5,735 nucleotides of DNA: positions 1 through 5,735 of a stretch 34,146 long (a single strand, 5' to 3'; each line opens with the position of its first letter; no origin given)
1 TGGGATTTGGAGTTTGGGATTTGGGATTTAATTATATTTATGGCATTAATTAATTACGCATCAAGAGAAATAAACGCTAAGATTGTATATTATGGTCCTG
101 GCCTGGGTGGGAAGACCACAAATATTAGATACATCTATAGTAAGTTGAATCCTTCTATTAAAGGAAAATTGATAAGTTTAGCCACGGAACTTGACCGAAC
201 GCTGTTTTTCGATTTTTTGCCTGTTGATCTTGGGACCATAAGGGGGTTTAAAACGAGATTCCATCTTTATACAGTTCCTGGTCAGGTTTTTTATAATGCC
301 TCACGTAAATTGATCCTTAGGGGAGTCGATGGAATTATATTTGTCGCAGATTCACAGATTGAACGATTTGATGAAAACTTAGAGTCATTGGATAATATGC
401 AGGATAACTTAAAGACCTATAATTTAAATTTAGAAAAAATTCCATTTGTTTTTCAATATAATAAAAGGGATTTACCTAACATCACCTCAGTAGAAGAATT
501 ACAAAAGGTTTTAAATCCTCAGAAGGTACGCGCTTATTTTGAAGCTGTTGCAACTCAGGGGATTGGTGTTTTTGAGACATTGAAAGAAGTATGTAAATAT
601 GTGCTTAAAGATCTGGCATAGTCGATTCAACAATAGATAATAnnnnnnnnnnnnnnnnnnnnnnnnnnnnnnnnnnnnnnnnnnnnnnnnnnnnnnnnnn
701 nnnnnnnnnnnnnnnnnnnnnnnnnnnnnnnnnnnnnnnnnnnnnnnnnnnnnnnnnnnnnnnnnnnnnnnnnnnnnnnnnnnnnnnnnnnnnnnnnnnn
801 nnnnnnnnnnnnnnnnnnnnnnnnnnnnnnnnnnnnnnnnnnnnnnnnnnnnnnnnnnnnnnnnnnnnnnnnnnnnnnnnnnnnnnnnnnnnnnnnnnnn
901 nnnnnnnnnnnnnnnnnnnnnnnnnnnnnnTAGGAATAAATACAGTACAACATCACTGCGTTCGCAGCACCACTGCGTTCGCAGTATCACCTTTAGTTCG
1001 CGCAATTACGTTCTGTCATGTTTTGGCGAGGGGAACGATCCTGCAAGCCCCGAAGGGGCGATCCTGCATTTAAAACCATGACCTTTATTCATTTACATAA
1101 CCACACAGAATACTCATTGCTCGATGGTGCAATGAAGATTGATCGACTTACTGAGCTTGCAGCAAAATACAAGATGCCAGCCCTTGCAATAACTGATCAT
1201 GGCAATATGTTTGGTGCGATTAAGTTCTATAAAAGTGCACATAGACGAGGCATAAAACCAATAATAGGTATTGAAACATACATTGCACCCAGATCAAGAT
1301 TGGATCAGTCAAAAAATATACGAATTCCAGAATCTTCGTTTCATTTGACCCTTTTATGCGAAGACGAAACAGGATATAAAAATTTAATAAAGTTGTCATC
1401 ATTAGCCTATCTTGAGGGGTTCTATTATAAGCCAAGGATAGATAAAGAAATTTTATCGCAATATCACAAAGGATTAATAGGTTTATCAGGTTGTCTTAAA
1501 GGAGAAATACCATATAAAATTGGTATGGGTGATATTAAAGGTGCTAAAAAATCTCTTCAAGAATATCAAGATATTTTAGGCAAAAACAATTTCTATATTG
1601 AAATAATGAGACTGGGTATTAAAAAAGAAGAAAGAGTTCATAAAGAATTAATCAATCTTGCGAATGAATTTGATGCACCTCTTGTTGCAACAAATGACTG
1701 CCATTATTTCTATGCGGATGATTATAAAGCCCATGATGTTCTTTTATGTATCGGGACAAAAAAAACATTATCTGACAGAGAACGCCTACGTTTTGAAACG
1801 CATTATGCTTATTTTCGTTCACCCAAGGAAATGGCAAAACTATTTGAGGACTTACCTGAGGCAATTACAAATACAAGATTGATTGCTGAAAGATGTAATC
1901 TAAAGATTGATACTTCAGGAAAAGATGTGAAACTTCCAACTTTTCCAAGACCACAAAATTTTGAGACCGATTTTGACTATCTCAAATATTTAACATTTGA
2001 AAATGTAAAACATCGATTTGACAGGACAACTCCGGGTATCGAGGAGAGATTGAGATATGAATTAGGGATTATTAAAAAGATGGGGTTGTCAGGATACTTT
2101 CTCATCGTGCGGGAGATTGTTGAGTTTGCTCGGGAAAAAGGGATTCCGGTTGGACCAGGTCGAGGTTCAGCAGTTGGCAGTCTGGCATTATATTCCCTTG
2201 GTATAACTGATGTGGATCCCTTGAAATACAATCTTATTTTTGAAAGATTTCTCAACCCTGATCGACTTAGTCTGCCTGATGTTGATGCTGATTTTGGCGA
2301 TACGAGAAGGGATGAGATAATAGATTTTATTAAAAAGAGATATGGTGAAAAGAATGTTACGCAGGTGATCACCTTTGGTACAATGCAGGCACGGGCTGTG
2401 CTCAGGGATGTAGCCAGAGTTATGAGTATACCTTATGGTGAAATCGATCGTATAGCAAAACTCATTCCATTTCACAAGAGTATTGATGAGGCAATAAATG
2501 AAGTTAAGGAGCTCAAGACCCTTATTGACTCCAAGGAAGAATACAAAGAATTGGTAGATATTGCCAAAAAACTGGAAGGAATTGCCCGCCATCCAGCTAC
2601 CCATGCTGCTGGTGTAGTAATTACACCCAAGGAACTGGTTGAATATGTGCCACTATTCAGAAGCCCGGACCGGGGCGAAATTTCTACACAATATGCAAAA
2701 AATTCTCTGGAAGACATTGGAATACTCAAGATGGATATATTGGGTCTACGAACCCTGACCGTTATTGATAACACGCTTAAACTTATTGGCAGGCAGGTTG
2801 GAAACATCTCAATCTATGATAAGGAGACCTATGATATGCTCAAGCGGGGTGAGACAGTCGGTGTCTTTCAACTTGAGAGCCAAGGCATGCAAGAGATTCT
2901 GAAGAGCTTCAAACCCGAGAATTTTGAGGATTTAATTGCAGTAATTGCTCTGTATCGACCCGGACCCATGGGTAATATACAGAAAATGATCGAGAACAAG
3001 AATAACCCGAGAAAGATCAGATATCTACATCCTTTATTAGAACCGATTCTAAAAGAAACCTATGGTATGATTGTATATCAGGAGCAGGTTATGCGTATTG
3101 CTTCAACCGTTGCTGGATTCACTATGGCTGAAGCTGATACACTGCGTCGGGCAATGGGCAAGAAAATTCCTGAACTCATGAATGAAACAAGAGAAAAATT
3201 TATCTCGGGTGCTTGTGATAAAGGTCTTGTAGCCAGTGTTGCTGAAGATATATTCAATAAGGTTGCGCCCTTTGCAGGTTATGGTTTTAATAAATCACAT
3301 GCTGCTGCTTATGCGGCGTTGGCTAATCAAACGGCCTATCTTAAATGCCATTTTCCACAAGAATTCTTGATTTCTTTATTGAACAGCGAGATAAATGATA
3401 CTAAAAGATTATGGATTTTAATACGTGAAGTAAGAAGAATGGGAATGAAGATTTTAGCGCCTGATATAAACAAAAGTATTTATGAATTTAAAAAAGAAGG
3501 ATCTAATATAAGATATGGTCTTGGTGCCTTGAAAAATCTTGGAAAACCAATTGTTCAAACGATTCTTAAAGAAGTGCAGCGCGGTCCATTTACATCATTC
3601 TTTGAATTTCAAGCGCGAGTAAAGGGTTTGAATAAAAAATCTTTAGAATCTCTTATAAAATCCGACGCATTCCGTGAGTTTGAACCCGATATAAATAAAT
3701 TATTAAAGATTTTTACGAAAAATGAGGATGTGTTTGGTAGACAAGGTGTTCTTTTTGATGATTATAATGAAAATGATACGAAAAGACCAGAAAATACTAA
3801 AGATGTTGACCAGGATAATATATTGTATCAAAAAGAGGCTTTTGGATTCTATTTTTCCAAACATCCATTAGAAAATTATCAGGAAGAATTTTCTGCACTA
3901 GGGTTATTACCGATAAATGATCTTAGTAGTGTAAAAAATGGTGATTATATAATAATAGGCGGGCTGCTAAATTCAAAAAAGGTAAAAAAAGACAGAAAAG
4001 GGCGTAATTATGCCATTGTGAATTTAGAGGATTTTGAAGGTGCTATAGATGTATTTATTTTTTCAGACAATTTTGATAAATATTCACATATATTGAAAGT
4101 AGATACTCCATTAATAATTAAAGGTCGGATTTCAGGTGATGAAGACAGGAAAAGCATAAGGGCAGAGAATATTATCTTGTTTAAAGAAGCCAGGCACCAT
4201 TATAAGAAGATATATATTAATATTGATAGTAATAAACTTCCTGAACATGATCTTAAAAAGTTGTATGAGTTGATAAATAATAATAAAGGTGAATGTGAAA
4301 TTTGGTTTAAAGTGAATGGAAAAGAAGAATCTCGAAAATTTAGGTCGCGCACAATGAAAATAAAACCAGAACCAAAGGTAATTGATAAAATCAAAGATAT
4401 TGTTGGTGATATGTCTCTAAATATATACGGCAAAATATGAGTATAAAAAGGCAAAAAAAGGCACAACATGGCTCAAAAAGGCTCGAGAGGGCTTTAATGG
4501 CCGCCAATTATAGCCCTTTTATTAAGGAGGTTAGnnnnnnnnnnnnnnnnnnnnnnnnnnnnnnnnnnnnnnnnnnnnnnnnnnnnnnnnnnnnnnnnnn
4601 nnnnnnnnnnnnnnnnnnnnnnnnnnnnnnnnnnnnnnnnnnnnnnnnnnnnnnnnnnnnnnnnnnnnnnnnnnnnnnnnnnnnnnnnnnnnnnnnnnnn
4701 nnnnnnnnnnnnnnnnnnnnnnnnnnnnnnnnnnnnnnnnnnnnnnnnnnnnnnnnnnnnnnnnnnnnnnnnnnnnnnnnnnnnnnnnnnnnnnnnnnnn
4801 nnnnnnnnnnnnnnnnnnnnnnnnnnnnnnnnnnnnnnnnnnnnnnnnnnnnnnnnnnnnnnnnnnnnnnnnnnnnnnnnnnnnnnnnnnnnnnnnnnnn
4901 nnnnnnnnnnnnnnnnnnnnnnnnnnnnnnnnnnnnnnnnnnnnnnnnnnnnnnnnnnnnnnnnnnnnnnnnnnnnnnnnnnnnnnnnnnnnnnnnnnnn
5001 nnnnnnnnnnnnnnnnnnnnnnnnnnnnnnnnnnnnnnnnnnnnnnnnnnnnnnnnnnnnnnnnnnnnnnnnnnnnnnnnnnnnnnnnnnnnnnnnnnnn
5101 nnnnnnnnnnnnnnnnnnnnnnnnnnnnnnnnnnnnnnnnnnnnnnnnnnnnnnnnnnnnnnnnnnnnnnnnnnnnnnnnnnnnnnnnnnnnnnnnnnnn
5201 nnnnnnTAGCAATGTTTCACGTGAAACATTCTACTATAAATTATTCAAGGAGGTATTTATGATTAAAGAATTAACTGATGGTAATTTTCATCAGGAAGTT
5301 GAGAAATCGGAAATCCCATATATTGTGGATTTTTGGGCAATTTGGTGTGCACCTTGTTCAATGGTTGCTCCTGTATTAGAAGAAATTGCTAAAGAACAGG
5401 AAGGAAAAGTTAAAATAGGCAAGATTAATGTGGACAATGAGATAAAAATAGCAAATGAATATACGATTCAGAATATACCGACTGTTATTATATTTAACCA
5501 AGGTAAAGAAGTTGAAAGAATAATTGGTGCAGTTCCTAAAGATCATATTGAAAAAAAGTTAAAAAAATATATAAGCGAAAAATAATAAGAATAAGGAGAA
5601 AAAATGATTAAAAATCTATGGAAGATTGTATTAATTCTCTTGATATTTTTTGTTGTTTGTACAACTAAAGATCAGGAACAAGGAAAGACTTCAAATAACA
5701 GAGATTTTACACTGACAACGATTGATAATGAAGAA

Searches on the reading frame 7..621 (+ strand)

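Call 44: search_protein_families(library=pfam, proteins=[window:7-621:+], max_evalue=0.0001)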
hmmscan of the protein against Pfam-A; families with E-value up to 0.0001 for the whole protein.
window:7-621:+ (204 aa): 1 family
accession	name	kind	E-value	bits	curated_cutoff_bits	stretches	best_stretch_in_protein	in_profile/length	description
PF00025.27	Arf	-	5.2e-08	33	22.3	1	82-197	57-172/174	ADP-ribosylation factor family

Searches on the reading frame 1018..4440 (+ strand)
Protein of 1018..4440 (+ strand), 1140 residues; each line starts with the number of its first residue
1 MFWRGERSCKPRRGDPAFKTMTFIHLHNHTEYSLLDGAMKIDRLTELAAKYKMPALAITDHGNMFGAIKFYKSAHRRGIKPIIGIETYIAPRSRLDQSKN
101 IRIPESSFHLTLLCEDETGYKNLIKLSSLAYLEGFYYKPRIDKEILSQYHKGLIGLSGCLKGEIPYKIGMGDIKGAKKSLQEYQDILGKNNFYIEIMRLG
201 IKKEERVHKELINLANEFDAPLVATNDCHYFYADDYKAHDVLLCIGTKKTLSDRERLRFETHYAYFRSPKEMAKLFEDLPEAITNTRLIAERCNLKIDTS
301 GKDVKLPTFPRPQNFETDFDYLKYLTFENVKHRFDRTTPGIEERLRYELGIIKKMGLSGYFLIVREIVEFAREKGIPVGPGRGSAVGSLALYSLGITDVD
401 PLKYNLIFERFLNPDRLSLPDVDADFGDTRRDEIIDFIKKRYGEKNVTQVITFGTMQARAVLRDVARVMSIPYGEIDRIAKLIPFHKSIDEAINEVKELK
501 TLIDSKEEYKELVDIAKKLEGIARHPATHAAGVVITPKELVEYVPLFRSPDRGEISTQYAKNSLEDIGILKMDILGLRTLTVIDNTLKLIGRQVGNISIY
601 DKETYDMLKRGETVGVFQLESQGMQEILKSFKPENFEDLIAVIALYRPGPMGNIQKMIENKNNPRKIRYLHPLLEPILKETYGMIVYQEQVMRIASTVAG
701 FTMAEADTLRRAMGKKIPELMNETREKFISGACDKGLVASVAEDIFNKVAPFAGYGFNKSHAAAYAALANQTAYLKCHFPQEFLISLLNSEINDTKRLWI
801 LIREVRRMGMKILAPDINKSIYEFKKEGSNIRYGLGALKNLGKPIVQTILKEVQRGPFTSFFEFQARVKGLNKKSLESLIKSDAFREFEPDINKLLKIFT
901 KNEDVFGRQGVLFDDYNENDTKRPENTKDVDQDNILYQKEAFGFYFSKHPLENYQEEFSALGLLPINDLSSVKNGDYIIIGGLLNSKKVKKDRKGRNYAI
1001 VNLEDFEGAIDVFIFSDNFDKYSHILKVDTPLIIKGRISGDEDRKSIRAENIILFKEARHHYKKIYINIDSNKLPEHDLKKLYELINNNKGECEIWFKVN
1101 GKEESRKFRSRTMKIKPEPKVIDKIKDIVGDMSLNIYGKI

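Call 44: search_protein_families(library=pfam, proteins=[window:1018-4440:+], max_evalue=0.0001)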
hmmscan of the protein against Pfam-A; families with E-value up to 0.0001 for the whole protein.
window:1018-4440:+ (1140 aa): 5 families
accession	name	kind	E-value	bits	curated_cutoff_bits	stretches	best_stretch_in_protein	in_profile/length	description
PF07733.18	DNA_pol3_alpha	-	1e-94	317.5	23.9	1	321-576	2-260/260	Bacterial DNA polymerase III alpha NTPase domain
PF17657.6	DNA_pol3_finger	-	7.9e-61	204.7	22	1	579-735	1-165/166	Bacterial DNA polymerase III alpha subunit finger domain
PF02811.25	PHP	-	2.3e-59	200.8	26.4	1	25-198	1-163/164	PHP domain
PF14579.12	HHH_6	-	3.7e-22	78.8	25.6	1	809-891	1-86/90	Helix-hairpin-helix motif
PF01336.31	tRNA_anti-codon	-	6.8e-09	36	27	1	980-1053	3-73/75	OB-fold nucleic acid binding domain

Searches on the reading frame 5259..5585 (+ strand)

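Call 44: search_protein_families(library=pfam, proteins=[window:5259-5585:+], max_evalue=0.0001)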
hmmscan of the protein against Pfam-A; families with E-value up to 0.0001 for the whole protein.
window:5259-5585:+ (108 aa): 4 families
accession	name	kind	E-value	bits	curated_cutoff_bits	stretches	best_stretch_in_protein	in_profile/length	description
PF00085.26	Thioredoxin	-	5.1e-30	104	23.5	1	2-103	2-103/103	Thioredoxin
PF13098.12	Thioredoxin_2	-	6.1e-09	36.6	27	1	15-101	2-104/104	Thioredoxin-like domain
PF13905.12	Thioredoxin_8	-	1.3e-07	32.3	27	0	21-58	4-43/94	Thioredoxin-like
PF14595.12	Thioredoxin_9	-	1.9e-06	28.2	25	1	25-95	48-120/129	Thioredoxin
